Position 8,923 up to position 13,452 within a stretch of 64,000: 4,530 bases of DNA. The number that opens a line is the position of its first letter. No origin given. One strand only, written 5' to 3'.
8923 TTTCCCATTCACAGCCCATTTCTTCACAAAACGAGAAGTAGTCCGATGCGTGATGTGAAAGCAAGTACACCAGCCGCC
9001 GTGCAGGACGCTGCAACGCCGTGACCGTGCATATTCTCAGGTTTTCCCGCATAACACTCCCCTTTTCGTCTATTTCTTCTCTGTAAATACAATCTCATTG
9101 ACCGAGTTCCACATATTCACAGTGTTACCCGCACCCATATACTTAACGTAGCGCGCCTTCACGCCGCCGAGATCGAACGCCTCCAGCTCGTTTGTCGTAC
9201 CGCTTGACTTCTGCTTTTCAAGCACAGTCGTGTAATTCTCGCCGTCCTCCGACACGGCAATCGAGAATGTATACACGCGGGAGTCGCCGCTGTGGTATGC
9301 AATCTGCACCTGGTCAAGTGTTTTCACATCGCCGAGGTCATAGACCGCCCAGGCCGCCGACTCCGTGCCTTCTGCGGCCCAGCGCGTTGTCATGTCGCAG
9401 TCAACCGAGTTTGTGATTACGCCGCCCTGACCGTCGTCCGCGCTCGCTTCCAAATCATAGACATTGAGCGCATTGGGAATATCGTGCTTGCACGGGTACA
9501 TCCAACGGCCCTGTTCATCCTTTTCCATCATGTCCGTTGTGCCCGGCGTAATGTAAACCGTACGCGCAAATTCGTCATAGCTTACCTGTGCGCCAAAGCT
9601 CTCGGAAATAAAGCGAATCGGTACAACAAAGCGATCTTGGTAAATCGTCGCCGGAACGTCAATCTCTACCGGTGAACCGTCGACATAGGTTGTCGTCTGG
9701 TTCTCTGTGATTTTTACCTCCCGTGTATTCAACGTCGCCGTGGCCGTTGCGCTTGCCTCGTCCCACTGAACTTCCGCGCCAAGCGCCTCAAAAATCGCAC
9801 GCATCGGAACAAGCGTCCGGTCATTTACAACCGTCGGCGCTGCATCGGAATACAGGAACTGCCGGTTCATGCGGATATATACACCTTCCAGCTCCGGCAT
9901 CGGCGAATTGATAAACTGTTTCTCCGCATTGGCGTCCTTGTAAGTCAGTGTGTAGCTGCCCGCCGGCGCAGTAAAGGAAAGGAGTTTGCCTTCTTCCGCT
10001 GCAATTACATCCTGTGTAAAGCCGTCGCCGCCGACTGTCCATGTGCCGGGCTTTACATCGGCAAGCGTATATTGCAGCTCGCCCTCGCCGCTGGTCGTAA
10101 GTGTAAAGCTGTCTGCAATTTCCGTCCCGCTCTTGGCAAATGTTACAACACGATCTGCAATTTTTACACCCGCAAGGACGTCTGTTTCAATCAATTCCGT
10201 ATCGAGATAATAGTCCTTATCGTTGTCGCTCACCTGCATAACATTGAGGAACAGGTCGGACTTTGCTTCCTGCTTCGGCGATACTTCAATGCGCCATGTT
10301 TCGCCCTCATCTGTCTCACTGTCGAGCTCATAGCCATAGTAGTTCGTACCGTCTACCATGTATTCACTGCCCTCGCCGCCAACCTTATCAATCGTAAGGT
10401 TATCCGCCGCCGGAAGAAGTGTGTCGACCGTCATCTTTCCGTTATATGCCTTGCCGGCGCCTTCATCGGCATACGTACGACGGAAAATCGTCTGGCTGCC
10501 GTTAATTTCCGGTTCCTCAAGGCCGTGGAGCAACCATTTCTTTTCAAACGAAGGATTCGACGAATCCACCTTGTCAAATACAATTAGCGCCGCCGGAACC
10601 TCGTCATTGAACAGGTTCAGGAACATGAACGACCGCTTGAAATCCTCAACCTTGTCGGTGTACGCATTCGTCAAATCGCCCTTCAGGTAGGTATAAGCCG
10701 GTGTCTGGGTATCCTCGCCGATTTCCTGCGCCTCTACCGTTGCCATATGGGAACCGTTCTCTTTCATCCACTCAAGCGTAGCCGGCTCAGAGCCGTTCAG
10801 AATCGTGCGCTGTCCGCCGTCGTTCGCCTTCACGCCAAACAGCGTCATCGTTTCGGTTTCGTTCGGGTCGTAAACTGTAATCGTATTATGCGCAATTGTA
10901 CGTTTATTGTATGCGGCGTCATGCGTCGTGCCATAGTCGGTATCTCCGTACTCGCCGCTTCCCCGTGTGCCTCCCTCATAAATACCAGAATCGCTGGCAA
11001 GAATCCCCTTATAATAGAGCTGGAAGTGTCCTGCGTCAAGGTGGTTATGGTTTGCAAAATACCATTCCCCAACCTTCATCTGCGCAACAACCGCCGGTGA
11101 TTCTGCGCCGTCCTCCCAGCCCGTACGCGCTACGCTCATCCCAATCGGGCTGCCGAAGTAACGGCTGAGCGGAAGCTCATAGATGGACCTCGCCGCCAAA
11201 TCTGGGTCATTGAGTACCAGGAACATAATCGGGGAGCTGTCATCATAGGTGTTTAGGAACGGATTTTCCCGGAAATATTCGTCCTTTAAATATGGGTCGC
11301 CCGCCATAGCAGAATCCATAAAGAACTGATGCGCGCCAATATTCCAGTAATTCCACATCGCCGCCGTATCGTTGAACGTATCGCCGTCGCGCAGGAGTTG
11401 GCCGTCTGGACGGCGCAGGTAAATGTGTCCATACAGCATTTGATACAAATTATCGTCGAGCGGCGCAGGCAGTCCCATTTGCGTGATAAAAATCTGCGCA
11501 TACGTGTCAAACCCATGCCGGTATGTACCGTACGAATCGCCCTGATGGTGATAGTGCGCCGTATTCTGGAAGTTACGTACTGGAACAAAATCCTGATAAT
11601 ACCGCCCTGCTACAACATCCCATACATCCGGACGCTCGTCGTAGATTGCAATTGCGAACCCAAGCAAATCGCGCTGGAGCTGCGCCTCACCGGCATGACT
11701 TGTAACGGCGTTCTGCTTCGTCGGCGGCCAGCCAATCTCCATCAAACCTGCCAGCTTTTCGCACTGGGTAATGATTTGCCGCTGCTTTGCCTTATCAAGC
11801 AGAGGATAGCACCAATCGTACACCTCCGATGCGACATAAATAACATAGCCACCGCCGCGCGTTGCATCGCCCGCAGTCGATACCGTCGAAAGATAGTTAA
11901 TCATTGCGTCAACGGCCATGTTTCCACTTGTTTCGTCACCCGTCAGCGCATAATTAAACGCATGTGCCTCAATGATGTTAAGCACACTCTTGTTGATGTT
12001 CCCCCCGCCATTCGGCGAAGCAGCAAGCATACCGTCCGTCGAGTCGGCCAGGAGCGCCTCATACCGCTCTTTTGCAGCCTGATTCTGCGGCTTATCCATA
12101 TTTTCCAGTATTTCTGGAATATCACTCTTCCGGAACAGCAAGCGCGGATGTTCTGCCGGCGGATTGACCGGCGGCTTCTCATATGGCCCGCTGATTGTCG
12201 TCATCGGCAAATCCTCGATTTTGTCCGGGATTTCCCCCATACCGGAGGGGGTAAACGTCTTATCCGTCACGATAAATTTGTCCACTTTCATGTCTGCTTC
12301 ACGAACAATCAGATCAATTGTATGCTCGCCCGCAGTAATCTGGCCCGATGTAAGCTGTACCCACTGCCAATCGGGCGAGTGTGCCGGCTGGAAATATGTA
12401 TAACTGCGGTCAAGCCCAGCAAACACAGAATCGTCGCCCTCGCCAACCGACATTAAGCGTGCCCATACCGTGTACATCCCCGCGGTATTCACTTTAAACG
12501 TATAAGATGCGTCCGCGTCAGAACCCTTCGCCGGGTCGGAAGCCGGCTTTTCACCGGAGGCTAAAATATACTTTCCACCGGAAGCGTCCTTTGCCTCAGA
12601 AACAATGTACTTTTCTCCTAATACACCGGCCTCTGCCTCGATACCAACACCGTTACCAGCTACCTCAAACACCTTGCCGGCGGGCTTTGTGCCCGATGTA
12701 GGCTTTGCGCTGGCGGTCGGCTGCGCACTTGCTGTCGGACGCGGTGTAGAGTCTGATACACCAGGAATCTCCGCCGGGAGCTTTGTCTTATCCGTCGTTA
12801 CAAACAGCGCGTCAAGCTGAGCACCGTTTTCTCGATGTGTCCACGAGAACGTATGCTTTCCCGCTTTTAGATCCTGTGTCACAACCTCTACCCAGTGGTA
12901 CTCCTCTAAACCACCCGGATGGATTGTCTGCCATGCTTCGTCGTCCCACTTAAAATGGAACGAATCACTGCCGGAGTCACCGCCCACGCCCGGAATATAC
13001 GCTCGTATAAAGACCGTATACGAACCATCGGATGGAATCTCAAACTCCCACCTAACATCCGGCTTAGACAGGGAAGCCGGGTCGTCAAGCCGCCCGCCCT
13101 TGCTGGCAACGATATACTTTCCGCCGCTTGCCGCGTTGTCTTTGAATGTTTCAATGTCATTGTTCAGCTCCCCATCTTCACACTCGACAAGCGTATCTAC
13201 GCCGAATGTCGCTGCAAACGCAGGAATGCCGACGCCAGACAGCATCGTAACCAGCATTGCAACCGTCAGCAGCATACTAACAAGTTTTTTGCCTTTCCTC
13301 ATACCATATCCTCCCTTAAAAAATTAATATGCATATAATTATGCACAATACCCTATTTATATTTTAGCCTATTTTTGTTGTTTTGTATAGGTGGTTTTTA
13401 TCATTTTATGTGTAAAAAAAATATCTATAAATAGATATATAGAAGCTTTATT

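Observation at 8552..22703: AraC-linked glycan locus: two different 1410-aa secreted heparinase II/III-like proteins bracket an intracellular kinase/isomerase/GH2 operon, with no transporter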

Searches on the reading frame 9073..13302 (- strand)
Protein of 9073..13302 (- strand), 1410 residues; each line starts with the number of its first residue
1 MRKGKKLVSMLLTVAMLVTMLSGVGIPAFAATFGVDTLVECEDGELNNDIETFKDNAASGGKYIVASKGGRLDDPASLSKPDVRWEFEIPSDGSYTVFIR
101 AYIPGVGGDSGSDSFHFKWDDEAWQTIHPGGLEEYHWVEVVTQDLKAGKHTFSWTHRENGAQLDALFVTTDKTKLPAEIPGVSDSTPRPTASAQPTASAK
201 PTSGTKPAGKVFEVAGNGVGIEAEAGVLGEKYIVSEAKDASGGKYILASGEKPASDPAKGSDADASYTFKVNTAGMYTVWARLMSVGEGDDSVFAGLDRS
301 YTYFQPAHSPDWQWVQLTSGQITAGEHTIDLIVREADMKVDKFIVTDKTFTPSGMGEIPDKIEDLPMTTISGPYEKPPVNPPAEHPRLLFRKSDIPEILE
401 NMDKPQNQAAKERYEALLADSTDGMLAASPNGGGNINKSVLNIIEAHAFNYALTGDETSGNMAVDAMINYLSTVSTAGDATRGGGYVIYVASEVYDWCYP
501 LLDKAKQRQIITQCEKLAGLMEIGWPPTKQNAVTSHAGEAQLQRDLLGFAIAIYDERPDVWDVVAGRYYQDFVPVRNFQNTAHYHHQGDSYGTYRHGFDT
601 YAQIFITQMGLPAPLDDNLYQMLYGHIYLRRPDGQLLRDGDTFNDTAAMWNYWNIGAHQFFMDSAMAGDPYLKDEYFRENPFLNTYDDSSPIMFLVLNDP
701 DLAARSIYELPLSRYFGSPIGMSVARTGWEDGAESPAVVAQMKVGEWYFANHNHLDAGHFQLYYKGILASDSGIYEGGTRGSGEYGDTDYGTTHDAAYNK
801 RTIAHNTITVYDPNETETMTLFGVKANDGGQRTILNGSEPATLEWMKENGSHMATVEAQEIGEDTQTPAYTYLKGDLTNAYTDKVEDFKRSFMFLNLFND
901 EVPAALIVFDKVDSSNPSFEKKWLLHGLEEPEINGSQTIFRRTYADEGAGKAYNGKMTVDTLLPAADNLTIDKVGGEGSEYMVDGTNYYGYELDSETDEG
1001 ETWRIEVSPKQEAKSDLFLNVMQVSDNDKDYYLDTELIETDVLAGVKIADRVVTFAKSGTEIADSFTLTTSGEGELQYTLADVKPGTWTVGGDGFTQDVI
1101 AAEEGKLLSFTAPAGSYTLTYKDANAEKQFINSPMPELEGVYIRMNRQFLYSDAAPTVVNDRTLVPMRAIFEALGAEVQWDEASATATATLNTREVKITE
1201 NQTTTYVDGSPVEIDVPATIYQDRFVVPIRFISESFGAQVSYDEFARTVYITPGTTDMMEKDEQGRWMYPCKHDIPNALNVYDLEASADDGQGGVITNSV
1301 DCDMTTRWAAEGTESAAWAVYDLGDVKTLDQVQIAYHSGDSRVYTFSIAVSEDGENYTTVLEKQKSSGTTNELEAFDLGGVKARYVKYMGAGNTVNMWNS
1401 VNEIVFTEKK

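Call 3: search_protein_families(library=pfam, proteins=[window:9073-13302:-], max_evalue=0.01)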
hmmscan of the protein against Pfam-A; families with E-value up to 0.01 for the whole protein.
window:9073-13302:- (1410 aa): 7 families
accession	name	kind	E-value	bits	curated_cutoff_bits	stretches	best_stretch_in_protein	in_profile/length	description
PF07833.16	Cu_amine_oxidN1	-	3.3e-34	117.5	24.2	1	1145-1251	2-108/108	Copper amine oxidase N-terminal domain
PF18675.7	HepII_C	-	1.3e-19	70.4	26.1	1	1038-1120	2-87/88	Heparinase II C-terminal domain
PF00754.31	F5_F8_type_C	-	3.4e-16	60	28.2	1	1285-1403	3-126/127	F5/8 type C domain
PF22633.2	F5_F8_type_C_2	-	7.3e-13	49.4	27.8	1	1299-1387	2-90/91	NedA-like, galactose-binding domain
PF07940.18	Hepar_II_III_C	-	1.6e-07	31.5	24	1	738-828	22-103/237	Heparinase II/III-like, C-terminal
PF25275.1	Golvesin_C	-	0.00016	22.2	31.6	0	79-100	39-60/132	Golvesin C-terminal domain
PF17829.7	GH115_C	-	0.00023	21.5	24.1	0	314-357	126-170/172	Glycosyl hydrolase family 115 C-terminal domain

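Call 8: search_protein_families(library=ncbifam, proteins=[window:9073-13302:-], max_evalue=0.01)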
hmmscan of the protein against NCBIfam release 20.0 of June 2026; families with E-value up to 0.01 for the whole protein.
window:9073-13302:- (1410 aa): 2 families
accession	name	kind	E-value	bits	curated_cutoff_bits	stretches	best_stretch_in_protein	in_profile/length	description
NF045571.1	HepHepsulflyase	equivalog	2e-184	614.7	600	1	381-1119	42-772/774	heparin/heparin-sulfate lyase HepB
NF011285.0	PRK14696.1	equivalog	1.3e-07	30.1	1278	1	1160-1239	33-112/757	primary-amine oxidase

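Call 11: search_solved_structures(query=window:9073-13302:-, show_alignments=1, max_evalue=0.001)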
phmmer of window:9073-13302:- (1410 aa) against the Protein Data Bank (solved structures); distinct sequences matched with E-value up to 0.001: 13.
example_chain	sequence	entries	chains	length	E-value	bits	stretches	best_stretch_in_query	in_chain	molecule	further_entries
2fuq_A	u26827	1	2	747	3e-145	488.8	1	381-1117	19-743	heparinase II protein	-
2fut_A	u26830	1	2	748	3e-145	488.8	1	381-1117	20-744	heparinase II protein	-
3e80_A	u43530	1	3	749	3e-145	488.8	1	381-1117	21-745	Heparinase II protein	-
3e7j_A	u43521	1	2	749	1.1e-142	480.3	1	381-1117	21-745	Heparinase II protein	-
5zu6_A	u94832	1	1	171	5.9e-25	90.1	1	1279-1404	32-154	CBM32 domain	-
7w12_A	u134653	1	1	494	6e-24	86.8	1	1279-1404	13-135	Alginate lyase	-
5zu5_A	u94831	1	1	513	6.7e-24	86.7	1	1279-1404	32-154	alginate lyase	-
7d29_A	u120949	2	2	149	4.5e-22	80.6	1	1279-1405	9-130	AlyQ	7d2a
5xnr_A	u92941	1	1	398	5e-21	77.1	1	1279-1405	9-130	AlyQ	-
2jd9_A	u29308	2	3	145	1.2e-11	46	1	1284-1406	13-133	YECBM32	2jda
4zxe_A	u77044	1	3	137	0.00017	22.3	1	1284-1388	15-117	Glucanase/Chitosanase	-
4zy9_A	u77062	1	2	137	0.00017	22.3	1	1284-1388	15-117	Glucanase/chitosanase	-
2rv9_A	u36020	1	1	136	0.00018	22.3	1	1284-1388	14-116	Glucanase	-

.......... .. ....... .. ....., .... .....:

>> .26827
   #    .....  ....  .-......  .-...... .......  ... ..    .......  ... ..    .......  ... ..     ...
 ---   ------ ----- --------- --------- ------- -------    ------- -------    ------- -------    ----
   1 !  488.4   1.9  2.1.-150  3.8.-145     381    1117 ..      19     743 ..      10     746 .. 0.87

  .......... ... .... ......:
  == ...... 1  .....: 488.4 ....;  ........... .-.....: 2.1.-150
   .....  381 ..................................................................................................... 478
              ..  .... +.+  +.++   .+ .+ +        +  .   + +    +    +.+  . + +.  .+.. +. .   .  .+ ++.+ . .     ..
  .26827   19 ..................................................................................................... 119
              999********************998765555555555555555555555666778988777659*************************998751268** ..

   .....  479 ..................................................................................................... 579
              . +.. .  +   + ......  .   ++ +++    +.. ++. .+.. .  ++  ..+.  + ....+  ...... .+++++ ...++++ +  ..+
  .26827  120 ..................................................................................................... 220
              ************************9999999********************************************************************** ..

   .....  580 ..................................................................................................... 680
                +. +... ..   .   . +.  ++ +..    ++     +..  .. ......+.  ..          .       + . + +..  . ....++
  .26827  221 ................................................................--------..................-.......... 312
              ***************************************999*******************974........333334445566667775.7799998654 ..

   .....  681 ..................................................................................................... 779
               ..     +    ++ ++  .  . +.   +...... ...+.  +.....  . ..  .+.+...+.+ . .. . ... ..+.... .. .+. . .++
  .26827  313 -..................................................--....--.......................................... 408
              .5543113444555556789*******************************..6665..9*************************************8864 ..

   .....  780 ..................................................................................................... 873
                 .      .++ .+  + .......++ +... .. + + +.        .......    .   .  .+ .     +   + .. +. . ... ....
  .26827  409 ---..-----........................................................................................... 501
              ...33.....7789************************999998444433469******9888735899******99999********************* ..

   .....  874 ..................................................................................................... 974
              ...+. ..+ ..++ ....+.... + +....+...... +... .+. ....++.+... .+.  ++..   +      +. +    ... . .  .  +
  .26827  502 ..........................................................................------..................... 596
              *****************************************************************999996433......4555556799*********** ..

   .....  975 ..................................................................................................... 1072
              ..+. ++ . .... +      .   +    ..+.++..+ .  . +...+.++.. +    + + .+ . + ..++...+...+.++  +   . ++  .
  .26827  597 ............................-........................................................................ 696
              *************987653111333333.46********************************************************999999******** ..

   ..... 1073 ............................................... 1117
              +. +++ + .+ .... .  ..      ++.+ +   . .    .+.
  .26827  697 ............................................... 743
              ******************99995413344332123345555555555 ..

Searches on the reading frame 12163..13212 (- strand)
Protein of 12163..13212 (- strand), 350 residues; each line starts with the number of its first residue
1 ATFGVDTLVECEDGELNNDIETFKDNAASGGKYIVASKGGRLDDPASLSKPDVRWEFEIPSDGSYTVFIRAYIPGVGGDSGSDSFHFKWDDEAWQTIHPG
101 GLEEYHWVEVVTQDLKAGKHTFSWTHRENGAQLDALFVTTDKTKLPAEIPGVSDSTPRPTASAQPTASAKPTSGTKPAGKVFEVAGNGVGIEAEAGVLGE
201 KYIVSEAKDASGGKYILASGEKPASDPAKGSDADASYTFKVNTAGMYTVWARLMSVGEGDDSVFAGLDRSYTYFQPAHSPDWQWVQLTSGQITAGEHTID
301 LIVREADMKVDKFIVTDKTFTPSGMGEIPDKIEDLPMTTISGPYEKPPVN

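Call 65: search_solved_structures(query=window:12220-13212:-, max_evalue=5)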
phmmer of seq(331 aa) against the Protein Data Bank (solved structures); distinct sequences matched with E-value up to 5: 1.
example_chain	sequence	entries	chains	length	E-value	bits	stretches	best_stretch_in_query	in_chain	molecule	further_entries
8jd7_A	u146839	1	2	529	0.36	13.2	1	47-101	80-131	endo-1,3-fucanase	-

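Call 82: search_protein_families(library=pfam, proteins=[window:12163-13212:-], max_evalue=5)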
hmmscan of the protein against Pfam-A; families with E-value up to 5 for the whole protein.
window:12163-13212:- (350 aa): 2 families
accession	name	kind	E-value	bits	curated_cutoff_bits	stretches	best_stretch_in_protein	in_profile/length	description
PF17829.7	GH115_C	-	1e-06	29.1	24.1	2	284-327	126-170/172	Glycosyl hydrolase family 115 C-terminal domain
PF25275.1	Golvesin_C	-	0.00011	22.7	31.6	2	49-70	39-60/132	Golvesin C-terminal domain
